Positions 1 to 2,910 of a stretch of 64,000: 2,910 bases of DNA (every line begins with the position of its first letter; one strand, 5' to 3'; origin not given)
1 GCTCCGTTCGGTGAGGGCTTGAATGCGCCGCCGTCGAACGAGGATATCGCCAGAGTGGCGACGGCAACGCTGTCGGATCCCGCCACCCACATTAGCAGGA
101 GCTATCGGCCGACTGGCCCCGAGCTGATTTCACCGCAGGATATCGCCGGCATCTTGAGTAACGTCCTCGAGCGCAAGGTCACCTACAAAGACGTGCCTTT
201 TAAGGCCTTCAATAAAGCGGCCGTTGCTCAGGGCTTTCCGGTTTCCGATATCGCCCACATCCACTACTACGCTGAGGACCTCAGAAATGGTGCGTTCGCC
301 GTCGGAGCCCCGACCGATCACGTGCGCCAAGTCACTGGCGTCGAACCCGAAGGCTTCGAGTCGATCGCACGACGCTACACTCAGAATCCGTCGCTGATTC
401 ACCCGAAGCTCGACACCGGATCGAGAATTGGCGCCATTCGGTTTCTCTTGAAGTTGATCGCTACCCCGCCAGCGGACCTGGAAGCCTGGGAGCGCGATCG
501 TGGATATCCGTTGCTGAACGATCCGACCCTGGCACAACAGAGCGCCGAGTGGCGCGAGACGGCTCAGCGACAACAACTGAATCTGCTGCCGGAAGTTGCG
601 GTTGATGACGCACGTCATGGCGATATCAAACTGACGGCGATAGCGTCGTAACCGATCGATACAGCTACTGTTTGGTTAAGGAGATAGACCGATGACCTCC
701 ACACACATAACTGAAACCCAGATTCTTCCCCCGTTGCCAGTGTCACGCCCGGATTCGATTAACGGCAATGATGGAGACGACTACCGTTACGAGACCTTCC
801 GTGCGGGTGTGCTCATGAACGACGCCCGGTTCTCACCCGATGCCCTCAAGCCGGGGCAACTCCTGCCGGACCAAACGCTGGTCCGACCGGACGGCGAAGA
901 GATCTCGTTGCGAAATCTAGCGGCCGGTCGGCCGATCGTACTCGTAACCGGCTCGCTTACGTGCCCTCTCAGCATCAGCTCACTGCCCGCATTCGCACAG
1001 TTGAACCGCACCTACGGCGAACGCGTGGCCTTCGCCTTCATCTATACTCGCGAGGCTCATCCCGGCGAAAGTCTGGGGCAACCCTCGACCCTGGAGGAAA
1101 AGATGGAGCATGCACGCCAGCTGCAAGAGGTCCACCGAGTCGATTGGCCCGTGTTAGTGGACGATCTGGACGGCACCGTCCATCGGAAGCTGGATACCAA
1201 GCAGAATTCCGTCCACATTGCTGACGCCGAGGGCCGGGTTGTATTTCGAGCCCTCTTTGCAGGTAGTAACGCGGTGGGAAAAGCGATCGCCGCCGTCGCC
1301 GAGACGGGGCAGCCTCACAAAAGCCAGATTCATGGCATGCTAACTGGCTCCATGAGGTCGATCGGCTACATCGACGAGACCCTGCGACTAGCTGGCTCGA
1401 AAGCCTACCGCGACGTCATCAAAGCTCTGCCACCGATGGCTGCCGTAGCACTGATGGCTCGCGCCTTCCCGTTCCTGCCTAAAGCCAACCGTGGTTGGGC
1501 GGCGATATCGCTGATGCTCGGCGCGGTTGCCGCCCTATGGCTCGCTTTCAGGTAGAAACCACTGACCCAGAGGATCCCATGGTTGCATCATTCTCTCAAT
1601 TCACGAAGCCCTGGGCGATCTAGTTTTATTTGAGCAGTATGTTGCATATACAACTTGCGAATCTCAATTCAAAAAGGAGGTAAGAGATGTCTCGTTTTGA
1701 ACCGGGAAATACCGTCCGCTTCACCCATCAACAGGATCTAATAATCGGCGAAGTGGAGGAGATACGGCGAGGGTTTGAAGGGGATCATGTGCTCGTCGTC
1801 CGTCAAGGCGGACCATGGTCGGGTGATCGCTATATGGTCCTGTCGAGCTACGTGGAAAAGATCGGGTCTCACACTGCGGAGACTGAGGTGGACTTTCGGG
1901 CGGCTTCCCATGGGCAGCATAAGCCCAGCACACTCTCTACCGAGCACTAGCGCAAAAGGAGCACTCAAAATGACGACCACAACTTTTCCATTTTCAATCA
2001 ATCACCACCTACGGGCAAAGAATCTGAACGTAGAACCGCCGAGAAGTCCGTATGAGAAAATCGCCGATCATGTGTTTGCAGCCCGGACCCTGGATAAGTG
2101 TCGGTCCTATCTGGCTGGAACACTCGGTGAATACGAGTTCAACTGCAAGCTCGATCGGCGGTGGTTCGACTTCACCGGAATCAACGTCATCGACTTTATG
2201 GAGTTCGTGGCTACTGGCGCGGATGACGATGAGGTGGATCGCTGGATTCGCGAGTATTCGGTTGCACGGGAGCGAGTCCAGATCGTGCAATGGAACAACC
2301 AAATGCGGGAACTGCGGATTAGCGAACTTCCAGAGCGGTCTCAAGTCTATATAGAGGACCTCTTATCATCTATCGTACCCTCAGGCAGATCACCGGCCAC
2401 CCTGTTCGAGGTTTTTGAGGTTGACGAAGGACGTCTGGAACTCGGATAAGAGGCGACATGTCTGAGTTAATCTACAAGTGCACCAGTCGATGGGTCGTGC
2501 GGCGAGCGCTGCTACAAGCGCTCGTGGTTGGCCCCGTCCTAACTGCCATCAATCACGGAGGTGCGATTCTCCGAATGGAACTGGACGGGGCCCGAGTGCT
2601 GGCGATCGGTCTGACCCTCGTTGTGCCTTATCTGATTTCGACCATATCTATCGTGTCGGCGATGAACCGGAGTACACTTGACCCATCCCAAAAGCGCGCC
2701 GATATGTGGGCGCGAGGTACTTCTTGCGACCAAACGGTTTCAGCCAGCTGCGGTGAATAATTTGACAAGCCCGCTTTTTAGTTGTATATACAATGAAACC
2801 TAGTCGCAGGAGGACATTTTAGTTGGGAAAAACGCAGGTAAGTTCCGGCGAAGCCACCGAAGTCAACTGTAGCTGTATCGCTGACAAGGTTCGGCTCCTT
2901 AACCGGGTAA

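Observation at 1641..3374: Three copies of a perfect 14-bp palindrome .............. around a MarR regulator: a compact regulon of small proteins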

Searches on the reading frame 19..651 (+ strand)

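Call 4: search_protein_families(library=pfam, proteins=[window:19-651:+], max_evalue=0.01)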
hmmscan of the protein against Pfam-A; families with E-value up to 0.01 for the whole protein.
window:19-651:+ (210 aa): 1 family
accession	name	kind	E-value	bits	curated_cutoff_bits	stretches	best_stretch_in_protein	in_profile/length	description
PF05368.20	NmrA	-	1.7e-05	25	27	1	7-75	192-254/298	NmrA-like family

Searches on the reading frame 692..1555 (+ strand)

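Call 4: search_protein_families(library=pfam, proteins=[window:692-1555:+], max_evalue=0.01)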
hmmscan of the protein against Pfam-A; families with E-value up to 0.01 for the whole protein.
window:692-1555:+ (287 aa): 3 families
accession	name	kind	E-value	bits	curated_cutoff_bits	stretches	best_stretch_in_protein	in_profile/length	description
PF00837.23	T4_deiodinase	-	1.2e-11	44.8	27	1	49-160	70-191/237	Iodothyronine deiodinase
PF08534.16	Redoxin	-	9.6e-05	22.6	26.6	1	53-181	1-126/148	Redoxin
PF00578.27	AhpC-TSA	-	0.00013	22.3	26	1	55-173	2-104/124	AhpC/TSA family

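Call 27: search_protein_families(library=ncbifam, proteins=[window:692-1555:+], max_evalue=0.001)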
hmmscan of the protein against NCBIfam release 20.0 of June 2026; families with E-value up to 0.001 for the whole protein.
window:692-1555:+ (287 aa): 1 family
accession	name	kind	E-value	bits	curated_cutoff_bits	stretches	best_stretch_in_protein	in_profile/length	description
NF038285.1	deiodinase_rel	hypoth_equivalog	2e-20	73.6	250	1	55-186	179-323/347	deiodinase family protein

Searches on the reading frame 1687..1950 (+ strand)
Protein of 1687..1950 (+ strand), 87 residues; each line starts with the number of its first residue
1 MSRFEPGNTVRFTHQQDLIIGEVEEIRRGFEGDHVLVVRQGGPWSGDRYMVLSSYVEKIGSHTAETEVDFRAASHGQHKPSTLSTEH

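Call 4: search_protein_families(library=pfam, proteins=[window:1687-1950:+], max_evalue=0.01)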
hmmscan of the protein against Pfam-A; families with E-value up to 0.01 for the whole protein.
window:1687-1950:+ (87 aa): 0 families

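Call 27: search_protein_families(library=ncbifam, proteins=[window:1687-1950:+], max_evalue=0.001)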
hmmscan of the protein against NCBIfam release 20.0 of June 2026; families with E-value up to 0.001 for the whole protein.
window:1687-1950:+ (87 aa): 0 families

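Call 72: search_protein_families(library=pfam, proteins=[window:1687-1950:+], max_evalue=10)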
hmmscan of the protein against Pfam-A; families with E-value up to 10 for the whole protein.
window:1687-1950:+ (87 aa): 1 family
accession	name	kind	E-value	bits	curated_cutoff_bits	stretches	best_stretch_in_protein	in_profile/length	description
PF23700.1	YsdD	-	0.17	12.4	27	1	5-15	14-24/26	YsdD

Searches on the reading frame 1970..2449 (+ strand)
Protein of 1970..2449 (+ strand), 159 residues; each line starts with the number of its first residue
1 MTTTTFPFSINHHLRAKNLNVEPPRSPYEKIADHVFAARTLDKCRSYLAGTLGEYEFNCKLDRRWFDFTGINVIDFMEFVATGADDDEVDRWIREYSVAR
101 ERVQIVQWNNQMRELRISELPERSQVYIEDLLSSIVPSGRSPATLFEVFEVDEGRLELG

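Call 4: search_protein_families(library=pfam, proteins=[window:1970-2449:+], max_evalue=0.01)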
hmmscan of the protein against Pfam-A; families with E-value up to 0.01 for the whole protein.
window:1970-2449:+ (159 aa): 1 family
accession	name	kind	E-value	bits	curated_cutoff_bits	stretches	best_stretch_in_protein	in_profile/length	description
PF16798.10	DUF5069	-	3e-30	105.5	27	1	22-155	2-133/133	Domain of unknown function (DUF5069)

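Call 27: search_protein_families(library=ncbifam, proteins=[window:1970-2449:+], max_evalue=0.001)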
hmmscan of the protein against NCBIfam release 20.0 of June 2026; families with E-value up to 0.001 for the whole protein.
window:1970-2449:+ (159 aa): 0 families

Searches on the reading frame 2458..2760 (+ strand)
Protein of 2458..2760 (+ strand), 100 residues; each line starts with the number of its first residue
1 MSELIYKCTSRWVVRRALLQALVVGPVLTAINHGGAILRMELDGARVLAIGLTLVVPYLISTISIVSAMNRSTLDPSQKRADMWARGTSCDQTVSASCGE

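Call 4: search_protein_families(library=pfam, proteins=[window:2458-2760:+], max_evalue=0.01)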
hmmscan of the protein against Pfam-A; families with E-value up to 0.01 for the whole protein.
window:2458-2760:+ (100 aa): 0 families

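Call 27: search_protein_families(library=ncbifam, proteins=[window:2458-2760:+], max_evalue=0.001)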
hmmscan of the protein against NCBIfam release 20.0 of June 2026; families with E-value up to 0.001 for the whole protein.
window:2458-2760:+ (100 aa): 1 family
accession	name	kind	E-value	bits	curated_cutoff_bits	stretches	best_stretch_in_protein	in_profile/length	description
NF038050.1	NrtS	subfamily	6.2e-10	38.8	25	1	17-61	2-46/56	nitrate/nitrite transporter NrtS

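Call 72: search_protein_families(library=pfam, proteins=[window:2458-2760:+], max_evalue=10)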
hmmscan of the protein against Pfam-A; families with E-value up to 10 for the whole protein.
window:2458-2760:+ (100 aa): 0 families
